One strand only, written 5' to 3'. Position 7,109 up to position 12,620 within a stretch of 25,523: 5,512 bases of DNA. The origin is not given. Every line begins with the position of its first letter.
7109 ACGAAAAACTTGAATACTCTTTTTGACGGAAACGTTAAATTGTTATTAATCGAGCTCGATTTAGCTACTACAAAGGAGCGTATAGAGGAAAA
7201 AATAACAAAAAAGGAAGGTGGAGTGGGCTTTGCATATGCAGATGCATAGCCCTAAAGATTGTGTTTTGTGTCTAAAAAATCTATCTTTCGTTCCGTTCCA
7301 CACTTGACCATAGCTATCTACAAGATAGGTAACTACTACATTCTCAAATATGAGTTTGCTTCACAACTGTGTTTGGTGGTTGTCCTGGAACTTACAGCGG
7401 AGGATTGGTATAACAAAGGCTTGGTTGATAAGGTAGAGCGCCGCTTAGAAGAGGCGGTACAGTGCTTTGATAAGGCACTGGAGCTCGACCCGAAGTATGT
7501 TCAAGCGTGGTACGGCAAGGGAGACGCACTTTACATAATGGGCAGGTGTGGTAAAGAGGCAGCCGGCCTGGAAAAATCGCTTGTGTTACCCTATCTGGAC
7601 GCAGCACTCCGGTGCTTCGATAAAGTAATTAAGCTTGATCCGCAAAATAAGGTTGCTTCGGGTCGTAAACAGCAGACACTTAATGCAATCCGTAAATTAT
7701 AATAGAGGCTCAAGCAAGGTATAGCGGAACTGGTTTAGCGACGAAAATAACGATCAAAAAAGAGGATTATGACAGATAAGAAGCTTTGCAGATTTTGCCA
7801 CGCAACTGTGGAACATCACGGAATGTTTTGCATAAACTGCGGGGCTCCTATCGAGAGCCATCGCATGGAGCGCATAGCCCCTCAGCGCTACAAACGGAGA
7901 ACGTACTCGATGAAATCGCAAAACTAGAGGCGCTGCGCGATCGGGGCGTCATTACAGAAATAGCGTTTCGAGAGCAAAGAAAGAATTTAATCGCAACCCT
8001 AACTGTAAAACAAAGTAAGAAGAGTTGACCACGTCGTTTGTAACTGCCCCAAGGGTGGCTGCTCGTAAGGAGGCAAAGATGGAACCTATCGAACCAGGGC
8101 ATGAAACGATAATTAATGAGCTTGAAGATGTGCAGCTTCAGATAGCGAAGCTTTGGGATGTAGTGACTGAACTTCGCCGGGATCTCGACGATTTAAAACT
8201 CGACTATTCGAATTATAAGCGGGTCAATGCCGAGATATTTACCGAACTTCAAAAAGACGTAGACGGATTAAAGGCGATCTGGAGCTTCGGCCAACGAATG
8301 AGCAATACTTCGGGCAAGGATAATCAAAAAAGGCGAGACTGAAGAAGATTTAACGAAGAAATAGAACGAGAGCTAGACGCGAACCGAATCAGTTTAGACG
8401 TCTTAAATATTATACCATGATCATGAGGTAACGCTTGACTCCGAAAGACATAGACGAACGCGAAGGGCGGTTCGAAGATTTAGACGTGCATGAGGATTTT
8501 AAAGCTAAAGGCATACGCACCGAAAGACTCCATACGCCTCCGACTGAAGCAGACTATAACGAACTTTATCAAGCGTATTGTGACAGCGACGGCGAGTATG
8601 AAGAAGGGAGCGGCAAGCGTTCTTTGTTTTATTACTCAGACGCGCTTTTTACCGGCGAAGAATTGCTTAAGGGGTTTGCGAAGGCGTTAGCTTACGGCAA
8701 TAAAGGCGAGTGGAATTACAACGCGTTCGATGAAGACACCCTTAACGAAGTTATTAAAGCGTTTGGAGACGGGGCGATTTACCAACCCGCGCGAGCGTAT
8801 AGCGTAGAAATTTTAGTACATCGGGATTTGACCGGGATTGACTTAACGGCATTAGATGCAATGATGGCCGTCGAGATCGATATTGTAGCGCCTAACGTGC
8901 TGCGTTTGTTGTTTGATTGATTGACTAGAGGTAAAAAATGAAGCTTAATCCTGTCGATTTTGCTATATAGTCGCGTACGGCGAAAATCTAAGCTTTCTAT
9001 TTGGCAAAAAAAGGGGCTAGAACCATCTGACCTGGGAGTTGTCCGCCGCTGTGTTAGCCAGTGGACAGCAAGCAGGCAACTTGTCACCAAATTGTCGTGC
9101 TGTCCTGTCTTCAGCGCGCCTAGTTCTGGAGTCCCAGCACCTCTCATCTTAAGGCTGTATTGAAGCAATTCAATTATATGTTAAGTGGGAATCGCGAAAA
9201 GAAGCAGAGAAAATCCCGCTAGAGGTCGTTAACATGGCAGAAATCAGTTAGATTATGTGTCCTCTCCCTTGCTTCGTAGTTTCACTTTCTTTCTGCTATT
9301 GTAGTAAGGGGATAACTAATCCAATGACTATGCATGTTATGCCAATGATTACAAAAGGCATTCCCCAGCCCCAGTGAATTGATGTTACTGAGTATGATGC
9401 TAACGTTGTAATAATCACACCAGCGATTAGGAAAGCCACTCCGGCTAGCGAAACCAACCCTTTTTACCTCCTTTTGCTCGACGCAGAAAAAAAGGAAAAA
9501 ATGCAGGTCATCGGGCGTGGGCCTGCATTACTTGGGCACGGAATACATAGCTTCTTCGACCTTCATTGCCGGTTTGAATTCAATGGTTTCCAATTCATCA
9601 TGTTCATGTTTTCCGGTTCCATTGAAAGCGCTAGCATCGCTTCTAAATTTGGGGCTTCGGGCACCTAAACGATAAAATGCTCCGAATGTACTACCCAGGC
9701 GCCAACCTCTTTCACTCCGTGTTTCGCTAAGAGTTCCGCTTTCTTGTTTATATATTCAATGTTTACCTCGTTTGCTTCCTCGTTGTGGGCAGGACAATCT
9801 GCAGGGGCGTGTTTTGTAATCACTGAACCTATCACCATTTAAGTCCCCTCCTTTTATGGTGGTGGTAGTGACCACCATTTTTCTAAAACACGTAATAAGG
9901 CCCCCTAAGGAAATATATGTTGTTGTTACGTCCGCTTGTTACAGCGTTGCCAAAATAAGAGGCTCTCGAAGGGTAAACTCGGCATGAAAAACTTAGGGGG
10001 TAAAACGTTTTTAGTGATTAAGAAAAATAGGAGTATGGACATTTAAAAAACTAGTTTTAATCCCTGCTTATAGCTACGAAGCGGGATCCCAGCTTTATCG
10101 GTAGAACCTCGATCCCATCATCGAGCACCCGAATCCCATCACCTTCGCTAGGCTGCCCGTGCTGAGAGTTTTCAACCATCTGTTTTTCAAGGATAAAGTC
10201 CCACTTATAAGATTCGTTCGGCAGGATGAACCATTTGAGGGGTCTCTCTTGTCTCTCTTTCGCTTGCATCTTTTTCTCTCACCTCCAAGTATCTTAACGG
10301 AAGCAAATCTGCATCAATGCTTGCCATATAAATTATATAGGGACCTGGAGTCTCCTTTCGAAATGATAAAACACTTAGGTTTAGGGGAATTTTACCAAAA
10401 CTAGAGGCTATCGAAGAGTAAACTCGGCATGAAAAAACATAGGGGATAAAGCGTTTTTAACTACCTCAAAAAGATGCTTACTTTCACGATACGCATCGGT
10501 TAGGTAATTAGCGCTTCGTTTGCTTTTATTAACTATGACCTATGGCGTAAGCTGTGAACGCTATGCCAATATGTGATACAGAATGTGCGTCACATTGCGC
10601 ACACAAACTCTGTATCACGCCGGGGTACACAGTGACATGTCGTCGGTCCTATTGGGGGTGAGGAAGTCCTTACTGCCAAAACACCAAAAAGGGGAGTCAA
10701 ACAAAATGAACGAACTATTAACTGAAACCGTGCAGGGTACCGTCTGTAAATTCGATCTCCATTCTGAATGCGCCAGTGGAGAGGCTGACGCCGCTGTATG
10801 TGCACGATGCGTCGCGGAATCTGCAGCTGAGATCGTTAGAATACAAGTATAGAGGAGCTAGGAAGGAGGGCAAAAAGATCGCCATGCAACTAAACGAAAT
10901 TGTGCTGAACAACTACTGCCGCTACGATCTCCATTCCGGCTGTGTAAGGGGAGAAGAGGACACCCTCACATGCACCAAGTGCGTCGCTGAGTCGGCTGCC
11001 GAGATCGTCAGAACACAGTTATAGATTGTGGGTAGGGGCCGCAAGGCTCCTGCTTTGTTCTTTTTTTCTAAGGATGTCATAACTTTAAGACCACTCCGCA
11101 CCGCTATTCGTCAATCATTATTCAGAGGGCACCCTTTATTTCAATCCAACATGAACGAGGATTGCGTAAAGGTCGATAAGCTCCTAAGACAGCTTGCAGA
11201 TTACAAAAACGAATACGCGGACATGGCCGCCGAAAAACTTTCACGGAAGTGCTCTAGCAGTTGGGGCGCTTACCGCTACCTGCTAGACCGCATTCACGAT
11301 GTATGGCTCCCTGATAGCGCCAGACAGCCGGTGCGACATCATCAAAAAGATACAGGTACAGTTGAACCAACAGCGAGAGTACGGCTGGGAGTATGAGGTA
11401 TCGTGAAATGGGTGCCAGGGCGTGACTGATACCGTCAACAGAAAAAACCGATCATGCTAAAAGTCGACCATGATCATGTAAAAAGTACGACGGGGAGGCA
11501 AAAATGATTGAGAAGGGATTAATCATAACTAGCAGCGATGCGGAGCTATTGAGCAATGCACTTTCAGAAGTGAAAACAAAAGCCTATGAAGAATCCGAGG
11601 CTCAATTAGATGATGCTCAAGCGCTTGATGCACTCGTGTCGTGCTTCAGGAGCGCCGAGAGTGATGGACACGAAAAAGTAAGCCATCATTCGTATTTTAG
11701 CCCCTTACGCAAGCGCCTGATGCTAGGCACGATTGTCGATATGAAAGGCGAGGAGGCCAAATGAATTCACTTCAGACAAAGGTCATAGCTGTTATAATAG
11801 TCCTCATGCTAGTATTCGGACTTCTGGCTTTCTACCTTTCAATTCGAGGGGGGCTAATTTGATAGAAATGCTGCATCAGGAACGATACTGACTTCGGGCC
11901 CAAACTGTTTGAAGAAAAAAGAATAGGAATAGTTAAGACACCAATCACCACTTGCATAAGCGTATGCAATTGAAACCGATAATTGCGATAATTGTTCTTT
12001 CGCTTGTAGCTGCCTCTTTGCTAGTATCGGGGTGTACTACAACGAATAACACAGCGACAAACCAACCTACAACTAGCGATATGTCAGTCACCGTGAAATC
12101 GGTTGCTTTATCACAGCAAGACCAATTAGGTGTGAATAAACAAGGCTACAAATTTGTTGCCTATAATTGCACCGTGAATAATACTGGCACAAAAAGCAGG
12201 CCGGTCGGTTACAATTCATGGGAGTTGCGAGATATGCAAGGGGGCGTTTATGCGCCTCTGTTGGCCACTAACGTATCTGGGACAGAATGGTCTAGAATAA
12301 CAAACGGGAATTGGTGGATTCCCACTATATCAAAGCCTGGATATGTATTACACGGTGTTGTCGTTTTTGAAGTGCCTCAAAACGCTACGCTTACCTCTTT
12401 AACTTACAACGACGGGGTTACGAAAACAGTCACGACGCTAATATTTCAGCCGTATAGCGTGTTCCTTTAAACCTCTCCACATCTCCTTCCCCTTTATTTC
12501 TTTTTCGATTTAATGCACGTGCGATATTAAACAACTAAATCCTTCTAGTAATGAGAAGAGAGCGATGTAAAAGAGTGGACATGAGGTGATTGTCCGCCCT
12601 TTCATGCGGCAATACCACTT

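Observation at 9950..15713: Three-copy ~65-80 bp non-coding dispersed repeat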

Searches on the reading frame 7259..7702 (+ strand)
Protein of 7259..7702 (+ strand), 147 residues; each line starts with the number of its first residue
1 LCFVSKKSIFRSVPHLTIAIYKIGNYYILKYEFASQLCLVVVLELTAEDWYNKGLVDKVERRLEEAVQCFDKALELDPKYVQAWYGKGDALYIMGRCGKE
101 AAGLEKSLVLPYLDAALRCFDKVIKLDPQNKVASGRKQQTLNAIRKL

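Call 15: search_protein_families(library=pfam, proteins=[window:7259-7702:+], max_evalue=0.01)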
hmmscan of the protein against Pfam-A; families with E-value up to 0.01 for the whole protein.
window:7259-7702:+ (147 aa): 11 families
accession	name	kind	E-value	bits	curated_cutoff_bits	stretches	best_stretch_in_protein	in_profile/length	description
PF00515.34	TPR_1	-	7.8e-13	48.1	27.8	1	48-80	2-34/34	Tetratricopeptide repeat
PF13414.12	TPR_11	-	1.3e-12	47.6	26.8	1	62-95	9-42/42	TPR repeat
PF07719.23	TPR_2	-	1.2e-11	44.2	27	1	47-80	1-34/34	Tetratricopeptide repeat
PF13181.12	TPR_8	-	3.7e-08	33.3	25.7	1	50-80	4-34/34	Tetratricopeptide repeat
PF13431.12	TPR_17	-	4.2e-08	33.3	24.4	1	69-96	1-28/34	Tetratricopeptide repeat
PF13432.12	TPR_16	-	6.7e-07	30.1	32.7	1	61-96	11-46/65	Tetratricopeptide repeat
PF13428.12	TPR_14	-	1.1e-05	26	23.5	1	58-89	12-43/44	Tetratricopeptide repeat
PF01239.28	PPTA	-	3.3e-05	23.8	29.5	1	63-85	1-23/32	Protein prenyltransferase alpha subunit repeat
PF14559.12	TPR_19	-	5.8e-05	23.8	25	0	61-95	5-39/68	Tetratricopeptide repeat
PF23914.1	TPR_CcmH_CycH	-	0.0014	19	42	0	47-91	50-94/158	Cytochrome c-type biogenesis protein H TPR domain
PF13371.12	TPR_9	-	0.0016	18.9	35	0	60-105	8-53/73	Tetratricopeptide repeat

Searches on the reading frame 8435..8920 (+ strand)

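Call 15: search_protein_families(library=pfam, proteins=[window:8435-8920:+], max_evalue=0.01)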
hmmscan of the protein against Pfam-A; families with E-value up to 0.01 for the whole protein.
window:8435-8920:+ (161 aa): 0 families

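Call 62: search_protein_families(library=phrogs, proteins=[window:8435-8920:+], max_evalue=0.01)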
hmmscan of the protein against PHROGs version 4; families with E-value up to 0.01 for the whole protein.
window:8435-8920:+ (161 aa): 1 family
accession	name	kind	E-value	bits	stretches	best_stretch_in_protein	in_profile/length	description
phrog_7505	-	unknown function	0.0077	17.3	0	37-58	15-36/61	-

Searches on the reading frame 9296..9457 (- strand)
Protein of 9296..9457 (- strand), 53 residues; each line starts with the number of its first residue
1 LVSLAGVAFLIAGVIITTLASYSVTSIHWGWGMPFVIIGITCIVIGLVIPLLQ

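Call 61: search_protein_families(library=pfam, proteins=[window:9296-9457:-], max_evalue=0.1)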
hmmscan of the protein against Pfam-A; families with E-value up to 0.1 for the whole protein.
window:9296-9457:- (53 aa): 1 family
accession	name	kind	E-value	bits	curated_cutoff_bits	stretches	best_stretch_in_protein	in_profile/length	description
PF08038.17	Tom7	-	0.016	15.3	27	1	16-38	4-25/41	TOM7 family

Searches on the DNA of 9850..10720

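Call 36: search_rna_families(source=window, start=9850, end=10720, threshold=evalue, max_evalue=5, show_alignments=3)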
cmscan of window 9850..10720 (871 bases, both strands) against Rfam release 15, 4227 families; matches with E-value up to 5: 0.
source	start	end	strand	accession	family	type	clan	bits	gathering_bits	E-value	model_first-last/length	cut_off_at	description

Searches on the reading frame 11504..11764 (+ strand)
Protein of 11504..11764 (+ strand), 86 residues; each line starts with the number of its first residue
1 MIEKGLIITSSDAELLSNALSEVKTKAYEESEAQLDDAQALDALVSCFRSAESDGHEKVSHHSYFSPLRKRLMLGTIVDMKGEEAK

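Call 61: search_protein_families(library=pfam, proteins=[window:11504-11764:+], max_evalue=0.1)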
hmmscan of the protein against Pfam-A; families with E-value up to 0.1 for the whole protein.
window:11504-11764:+ (86 aa): 1 family
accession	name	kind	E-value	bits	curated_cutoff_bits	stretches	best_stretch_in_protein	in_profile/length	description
PF24845.1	DUF7721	-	0.028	15.5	27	1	10-53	16-59/84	Domain of unknown function (DUF7721)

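Call 62: search_protein_families(library=phrogs, proteins=[window:11504-11764:+], max_evalue=0.01)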
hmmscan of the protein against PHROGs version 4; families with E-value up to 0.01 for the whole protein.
window:11504-11764:+ (86 aa): 0 families

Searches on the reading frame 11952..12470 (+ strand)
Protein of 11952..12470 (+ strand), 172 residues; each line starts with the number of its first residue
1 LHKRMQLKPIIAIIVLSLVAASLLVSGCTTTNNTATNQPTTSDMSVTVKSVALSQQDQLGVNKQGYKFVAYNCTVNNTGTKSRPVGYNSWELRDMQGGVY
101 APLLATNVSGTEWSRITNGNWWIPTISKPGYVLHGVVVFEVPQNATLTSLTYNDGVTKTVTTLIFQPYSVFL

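Call 14: search_protein_families(library=pfam, proteins=[window:11952-12470:+], max_evalue=0.01)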
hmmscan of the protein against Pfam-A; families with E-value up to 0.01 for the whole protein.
window:11952-12470:+ (172 aa): 1 family
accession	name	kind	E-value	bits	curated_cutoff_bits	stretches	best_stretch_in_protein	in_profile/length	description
PF11611.13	DUF4352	-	1.3e-11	45.3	25.9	1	41-156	8-116/122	Domain of unknown function (DUF4352)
